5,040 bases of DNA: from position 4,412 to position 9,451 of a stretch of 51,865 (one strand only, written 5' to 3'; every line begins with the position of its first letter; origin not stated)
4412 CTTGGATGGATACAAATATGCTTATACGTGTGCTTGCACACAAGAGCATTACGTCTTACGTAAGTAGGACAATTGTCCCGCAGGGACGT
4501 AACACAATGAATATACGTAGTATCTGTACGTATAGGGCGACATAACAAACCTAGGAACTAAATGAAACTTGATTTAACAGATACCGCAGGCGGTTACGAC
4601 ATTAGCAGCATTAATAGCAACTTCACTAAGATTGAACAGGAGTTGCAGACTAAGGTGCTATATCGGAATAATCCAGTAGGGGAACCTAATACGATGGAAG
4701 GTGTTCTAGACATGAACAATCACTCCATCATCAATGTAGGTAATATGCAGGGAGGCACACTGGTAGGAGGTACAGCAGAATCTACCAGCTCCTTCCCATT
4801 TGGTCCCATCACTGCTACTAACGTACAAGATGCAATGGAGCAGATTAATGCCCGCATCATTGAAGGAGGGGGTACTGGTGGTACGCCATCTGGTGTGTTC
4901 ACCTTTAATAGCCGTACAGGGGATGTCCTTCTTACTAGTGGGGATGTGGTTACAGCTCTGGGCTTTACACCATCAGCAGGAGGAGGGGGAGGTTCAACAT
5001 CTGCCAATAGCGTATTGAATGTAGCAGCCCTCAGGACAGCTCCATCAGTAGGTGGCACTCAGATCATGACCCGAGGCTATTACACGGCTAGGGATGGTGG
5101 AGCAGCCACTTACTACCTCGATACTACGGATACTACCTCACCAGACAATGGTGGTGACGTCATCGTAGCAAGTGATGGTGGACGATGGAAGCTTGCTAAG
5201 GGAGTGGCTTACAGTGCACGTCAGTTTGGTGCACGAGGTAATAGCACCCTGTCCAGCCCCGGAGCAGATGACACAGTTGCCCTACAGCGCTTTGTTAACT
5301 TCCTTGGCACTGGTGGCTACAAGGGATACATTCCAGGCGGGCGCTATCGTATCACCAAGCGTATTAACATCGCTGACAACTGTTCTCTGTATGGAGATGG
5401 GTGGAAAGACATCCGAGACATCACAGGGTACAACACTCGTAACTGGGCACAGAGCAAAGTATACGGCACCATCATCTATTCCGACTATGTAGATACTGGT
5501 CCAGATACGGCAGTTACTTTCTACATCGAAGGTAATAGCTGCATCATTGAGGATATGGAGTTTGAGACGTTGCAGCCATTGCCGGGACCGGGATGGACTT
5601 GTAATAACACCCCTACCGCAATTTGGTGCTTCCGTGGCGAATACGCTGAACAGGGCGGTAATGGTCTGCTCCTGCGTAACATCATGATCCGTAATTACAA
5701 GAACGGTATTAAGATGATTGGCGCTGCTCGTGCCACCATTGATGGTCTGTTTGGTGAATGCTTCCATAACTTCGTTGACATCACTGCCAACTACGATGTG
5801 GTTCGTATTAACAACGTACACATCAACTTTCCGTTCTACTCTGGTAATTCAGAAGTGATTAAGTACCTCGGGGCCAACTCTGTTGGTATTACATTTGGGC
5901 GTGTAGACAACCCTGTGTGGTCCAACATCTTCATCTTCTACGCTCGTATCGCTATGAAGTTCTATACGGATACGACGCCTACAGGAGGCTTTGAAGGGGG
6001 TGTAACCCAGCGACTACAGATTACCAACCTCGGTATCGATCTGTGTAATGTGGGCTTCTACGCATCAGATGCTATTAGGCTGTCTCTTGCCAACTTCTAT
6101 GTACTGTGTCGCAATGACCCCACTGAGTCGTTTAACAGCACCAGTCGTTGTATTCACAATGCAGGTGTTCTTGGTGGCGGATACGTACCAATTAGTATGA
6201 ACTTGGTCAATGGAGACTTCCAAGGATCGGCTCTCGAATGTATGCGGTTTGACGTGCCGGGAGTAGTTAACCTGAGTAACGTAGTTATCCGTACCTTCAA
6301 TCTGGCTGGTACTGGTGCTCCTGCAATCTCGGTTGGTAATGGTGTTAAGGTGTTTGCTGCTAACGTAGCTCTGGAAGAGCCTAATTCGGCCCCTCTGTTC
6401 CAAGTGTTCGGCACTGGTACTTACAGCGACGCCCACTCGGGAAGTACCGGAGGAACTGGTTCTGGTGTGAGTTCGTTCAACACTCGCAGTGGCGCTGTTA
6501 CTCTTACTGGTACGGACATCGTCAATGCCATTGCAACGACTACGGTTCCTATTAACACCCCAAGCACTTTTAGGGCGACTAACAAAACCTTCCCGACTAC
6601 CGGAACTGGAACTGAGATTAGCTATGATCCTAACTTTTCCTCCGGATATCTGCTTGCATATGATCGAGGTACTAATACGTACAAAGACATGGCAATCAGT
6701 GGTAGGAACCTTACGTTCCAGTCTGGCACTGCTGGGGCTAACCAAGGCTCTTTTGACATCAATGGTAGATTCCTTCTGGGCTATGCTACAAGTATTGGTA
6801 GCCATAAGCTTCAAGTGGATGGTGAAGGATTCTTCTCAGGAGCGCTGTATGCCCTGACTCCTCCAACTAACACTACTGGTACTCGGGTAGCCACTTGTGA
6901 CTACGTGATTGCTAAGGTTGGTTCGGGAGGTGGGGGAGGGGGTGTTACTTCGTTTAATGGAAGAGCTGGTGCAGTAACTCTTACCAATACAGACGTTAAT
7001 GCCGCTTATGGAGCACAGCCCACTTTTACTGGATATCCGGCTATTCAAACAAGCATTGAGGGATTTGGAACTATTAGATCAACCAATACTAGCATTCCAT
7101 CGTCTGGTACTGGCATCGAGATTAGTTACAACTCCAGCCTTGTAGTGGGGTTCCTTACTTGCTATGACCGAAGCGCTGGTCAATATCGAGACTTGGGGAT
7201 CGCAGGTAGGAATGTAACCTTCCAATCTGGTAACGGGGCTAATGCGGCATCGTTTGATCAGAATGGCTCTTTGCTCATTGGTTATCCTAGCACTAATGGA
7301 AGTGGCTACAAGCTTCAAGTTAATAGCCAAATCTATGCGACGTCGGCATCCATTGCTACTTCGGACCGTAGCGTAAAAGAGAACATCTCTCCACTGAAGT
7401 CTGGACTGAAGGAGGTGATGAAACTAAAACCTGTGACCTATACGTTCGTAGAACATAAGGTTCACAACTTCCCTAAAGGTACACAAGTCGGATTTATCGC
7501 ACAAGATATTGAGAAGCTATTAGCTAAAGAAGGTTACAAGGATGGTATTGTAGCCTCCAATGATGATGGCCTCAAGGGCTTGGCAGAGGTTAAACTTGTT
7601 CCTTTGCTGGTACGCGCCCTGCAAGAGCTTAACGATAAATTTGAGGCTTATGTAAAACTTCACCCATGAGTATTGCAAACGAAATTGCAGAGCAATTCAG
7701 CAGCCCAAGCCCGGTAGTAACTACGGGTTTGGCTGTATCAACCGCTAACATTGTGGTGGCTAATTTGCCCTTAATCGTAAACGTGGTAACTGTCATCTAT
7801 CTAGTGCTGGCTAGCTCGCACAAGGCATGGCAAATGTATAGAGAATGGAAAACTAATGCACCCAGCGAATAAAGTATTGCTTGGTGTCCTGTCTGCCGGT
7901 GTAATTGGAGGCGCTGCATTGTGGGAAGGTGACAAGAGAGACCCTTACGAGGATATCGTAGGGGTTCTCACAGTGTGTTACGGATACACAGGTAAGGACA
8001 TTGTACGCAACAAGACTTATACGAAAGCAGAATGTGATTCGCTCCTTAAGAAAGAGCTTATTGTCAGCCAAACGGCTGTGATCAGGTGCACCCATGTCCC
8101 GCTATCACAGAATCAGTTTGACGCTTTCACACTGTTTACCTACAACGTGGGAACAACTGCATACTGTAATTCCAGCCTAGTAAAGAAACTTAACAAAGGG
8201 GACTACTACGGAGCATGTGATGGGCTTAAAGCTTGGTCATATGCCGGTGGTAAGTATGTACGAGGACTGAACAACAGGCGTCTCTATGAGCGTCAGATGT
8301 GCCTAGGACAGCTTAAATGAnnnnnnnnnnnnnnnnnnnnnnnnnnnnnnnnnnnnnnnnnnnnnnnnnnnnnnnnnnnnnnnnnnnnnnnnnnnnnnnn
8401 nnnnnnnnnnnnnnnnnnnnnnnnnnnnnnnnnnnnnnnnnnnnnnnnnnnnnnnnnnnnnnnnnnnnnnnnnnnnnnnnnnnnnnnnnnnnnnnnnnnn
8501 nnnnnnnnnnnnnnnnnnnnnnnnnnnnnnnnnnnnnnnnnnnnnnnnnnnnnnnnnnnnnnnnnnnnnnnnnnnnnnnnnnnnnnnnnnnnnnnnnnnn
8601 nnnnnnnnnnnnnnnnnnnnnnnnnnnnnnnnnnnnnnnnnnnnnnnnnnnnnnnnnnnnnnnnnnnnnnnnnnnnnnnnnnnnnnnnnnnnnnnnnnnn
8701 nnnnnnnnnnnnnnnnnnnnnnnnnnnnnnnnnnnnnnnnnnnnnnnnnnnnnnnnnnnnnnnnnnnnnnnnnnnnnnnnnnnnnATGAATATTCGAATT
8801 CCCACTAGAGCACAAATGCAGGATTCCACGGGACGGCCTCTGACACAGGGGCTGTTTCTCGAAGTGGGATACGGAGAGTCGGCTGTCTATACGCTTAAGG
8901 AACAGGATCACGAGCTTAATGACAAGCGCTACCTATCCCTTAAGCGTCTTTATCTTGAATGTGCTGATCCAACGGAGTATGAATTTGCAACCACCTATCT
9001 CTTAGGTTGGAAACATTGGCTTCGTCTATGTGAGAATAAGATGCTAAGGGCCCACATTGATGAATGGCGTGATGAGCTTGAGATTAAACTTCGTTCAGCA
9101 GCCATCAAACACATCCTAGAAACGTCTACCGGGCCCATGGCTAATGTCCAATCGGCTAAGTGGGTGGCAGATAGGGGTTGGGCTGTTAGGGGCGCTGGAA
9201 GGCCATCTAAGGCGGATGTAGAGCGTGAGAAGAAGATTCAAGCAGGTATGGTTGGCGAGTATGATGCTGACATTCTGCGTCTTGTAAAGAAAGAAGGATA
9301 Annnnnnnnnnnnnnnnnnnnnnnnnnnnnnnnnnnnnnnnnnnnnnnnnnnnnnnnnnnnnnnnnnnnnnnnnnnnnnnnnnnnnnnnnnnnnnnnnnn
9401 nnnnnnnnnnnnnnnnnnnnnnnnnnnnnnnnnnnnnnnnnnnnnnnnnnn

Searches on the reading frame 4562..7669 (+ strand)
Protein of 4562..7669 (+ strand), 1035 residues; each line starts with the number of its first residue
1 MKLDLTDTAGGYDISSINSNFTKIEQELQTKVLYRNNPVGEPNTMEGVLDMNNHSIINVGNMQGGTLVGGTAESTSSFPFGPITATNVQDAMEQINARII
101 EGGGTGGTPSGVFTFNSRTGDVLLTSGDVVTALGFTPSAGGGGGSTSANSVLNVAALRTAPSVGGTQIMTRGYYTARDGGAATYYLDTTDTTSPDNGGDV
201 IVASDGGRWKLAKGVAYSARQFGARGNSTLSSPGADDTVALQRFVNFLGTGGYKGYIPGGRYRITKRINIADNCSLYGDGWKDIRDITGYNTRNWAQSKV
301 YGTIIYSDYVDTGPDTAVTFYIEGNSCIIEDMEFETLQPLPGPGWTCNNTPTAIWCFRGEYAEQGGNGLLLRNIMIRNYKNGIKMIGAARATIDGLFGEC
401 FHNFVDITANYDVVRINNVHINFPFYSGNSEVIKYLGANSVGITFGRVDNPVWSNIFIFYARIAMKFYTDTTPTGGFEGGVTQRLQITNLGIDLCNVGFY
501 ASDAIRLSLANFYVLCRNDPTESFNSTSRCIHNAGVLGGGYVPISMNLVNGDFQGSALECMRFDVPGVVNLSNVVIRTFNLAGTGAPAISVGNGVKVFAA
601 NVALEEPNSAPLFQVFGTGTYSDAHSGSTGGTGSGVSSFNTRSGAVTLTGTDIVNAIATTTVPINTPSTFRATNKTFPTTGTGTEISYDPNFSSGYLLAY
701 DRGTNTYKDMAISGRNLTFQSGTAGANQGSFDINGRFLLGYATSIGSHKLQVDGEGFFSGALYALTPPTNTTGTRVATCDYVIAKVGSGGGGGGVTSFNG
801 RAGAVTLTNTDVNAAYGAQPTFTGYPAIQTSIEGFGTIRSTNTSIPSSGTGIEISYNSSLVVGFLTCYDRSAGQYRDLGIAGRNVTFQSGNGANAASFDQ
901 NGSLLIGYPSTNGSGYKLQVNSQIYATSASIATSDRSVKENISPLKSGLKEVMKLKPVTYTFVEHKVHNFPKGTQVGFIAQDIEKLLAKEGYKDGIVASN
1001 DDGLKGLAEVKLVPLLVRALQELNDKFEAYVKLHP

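Call 8: search_dna_similar(query=window:4562-7669:+, collection=phages, mode=protein, max_rows=20)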
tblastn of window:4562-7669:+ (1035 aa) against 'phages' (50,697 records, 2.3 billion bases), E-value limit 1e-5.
Records with a match: 130; places in all: 132; records where one place covers at least 80% of the query: 0.
Best place of each record, by identity: 60-80% 3; <60% 127.
By first word of the organism name: Streptococcus 82; Vibrio 14; Burkholderia 8; Synechococcus 8; phage 6; Prochlorococcus 4; Marine 3; Bacteriophage 1; Caudoviricetes 1; Ochrobactrum 1; and 2 more.
By host as written in the record: - 15; Vibrio cholerae 10; Synechococcus sp. MW02 5; Streptococcus pneumoniae 3; Synechococcus sp. KCZYC6 2; Burkholderia cepacia LMG 18821 2; Streptococcus pneumoniae 670 2; Streptococcus pneumoniae 08B06220 2; and 76 more.
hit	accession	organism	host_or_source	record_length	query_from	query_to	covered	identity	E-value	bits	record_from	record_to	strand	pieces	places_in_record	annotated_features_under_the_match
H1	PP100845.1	Burkholderia phage vB_BpP_HN05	Burkholderia pseudomallei BpHNBP001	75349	151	592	43%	25.9%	1e-19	101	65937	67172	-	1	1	hypothetical protein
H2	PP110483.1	Synechococcus phage MA10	Synechococcus sp. MW02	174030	884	1028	14%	33.1%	4e-8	64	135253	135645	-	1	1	hypothetical protein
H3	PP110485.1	Synechococcus phage ME01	Synechococcus sp. MW02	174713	884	1028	14%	33.1%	4e-8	64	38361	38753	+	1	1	hypothetical protein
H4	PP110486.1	Synechococcus phage MC09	Synechococcus sp. MW02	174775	884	1028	14%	33.1%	4e-8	64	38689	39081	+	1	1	hypothetical protein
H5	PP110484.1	Synechococcus phage MA01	Synechococcus sp. MW02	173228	884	1028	14%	33.1%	4e-8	64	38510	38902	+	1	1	hypothetical protein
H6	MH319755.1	Marine virus AG-345-L05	single cell amplified by WGA-X; seawater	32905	896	1032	13%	33.6%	1e-6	59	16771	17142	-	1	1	record has no annotation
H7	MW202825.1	Bacteriophage sp.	Manatee Spring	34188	911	1035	12%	36.1%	1e-9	69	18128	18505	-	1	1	endo n acetylneuraminidase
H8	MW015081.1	Synechococcus phage S-SRM01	Synechococcus sp. KCZYC6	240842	912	1029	11%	35.8%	6e-8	63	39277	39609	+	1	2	putative tail fiber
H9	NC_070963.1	Synechococcus phage S-SRM01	Synechococcus sp. KCZYC6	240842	912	1029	11%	35.8%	6e-8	63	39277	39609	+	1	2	long tail fiber protein distal subunit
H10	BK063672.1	Caudoviricetes sp. vir515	Methanosarcinales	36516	912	1028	11%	35.0%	2e-6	59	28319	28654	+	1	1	virion structural protein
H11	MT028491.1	Ochrobactrum phage vB_OspM_OC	Ochrobactrum sp. POC9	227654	914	1032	11%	34.1%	9e-8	63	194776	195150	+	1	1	tail fiber protein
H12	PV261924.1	Synechococcus phage RN05-S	Synechococcus sp. MW02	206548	924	1028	10%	37.3%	6e-7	60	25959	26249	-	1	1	chaperone of endosialidase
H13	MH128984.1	Burkholderia phage vB_BmuP_KL4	-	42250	150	235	8%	43.0%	3e-7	61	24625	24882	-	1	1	putative tail fiber protein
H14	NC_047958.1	Burkholderia phage vB_BmuP_KL4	-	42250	150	235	8%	43.0%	3e-7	61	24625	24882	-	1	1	putative tail fiber protein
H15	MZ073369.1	Vibrio phage VP41s3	Vibrio parahaemolyticus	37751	2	80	8%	46.8%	5e-11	73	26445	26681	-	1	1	hypothetical protein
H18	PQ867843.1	phage T5S1-k141_18163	Crassostrea hongkongensis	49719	2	61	6%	60.0%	5e-12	77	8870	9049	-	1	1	hypothetical protein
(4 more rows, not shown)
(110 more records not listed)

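Call 14: search_protein_families(library=phrogs, proteins=[window:4562-7669:+])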
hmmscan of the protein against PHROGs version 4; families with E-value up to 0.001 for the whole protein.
window:4562-7669:+ (1035 aa): 13 families
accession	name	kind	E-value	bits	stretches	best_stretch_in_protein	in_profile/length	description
phrog_19253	-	unknown function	2.3e-14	53.8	1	148-269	240-357/806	-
phrog_17462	-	unknown function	3.3e-11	43.5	1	2-64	3-64/542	-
phrog_5481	-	tail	4.5e-10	39.6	1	895-1029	884-1014/1043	tail fiber protein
phrog_17640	-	tail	5.3e-10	40.1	1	149-270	80-203/431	tail fiber protein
phrog_14572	-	tail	3.7e-09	37.1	1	901-1028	343-464/484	tail fiber protein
phrog_7841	-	unknown function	8.3e-08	32.6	1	933-1034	394-488/489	-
phrog_18671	-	unknown function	1e-07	33.1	1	3-61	4-59/197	-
phrog_1210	-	other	2.6e-07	29.5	1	933-1032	2218-2310/2313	PblB-type receptor binding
phrog_1699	-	tail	1.7e-06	27.9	1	483-1027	511-984/1000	long tail fiber protein distal subunit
phrog_25848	-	tail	7.9e-06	25.4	1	917-1028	488-585/598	tail fiber protein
phrog_20554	-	other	9e-06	26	1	933-1026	386-472/472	hyaluronidase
phrog_4563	-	tail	0.00047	20.5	0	900-983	193-270/346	tail fiber protein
phrog_9708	-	unknown function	0.00066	19.8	0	903-961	152-213/318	-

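Call 19: get_annotated_region(hit=H18, flank=6000)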
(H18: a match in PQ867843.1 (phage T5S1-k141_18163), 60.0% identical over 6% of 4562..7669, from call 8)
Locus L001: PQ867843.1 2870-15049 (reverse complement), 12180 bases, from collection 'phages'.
description: Phage T5S1-k141_18163, complete genome.
organism: phage T5S1-k141_18163 (NCBI taxid 3405096)
taxonomy: Viruses; Duplodnaviria; Heunggongvirae; Uroviricota; Caudoviricetes; Zobellviridae
host: -; source: Crassostrea hongkongensis; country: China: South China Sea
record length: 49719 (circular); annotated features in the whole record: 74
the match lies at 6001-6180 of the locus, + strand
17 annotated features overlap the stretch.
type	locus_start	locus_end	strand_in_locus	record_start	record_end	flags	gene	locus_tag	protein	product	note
CDS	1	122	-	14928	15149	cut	-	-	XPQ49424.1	hypothetical protein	ORF20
CDS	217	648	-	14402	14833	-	-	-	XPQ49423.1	hypothetical protein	ORF19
CDS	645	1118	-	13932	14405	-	-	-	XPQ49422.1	hypothetical protein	ORF18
CDS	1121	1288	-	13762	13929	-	-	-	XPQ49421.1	hypothetical protein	ORF17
CDS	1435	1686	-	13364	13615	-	-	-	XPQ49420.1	hypothetical protein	ORF16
CDS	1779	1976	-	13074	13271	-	-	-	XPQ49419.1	hypothetical protein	ORF15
CDS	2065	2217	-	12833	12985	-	-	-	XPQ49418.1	hypothetical protein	ORF14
CDS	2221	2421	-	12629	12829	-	-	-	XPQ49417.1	hypothetical protein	ORF13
CDS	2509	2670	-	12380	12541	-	-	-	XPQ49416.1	hypothetical protein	ORF12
CDS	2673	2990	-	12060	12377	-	-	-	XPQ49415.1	hypothetical protein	ORF11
CDS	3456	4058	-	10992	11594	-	-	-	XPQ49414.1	hypothetical protein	ORF10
CDS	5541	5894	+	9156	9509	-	-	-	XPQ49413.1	hypothetical protein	ORF9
CDS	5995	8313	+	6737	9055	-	-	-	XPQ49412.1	hypothetical protein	ORF8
CDS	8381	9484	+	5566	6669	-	-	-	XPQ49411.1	glycerophosphodiester phosphodiesterase family protein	ORF7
CDS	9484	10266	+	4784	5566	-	-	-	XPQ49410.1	hypothetical protein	ORF6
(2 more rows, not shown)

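Call 99: search_protein_families(library=pfam, proteins=[L001:5541-5894:+], max_evalue=0.01)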
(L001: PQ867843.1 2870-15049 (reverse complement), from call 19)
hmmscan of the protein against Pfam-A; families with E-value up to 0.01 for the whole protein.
L001:5541-5894:+ (117 aa): 0 families

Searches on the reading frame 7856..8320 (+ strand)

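Call 14: search_protein_families(library=phrogs, proteins=[window:7856-8320:+])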
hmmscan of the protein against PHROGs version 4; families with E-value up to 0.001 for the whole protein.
window:7856-8320:+ (154 aa): 7 families
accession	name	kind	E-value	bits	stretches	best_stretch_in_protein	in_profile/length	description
phrog_7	-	lysis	2e-52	179.4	1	21-153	563-699/873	endolysin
phrog_7910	-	lysis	5e-24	85.7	1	69-150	11-92/96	endolysin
phrog_33083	-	lysis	1.8e-21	77.3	1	22-146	13-137/456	endolysin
phrog_10457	-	lysis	1.3e-16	61.5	1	64-148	12-92/95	endolysin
phrog_6543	-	unknown function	1.8e-05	26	1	24-57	35-71/71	-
phrog_28234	-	lysis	1.8e-05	25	1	46-148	111-218/372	endolysin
phrog_35759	-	unknown function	0.00035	21.3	1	129-150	2-23/27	-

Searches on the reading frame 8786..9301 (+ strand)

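Call 14: search_protein_families(library=phrogs, proteins=[window:8786-9301:+])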
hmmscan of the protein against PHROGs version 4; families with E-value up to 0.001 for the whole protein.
window:8786-9301:+ (171 aa): 1 family
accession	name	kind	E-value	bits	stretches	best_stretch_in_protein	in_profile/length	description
phrog_8035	-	unknown function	5.8e-60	202.7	1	8-169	4-164/166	-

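Call 71: search_protein_families(library=pfam, proteins=[window:8786-9301:+], max_evalue=0.01)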
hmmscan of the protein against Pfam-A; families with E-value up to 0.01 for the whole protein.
window:8786-9301:+ (171 aa): 0 families
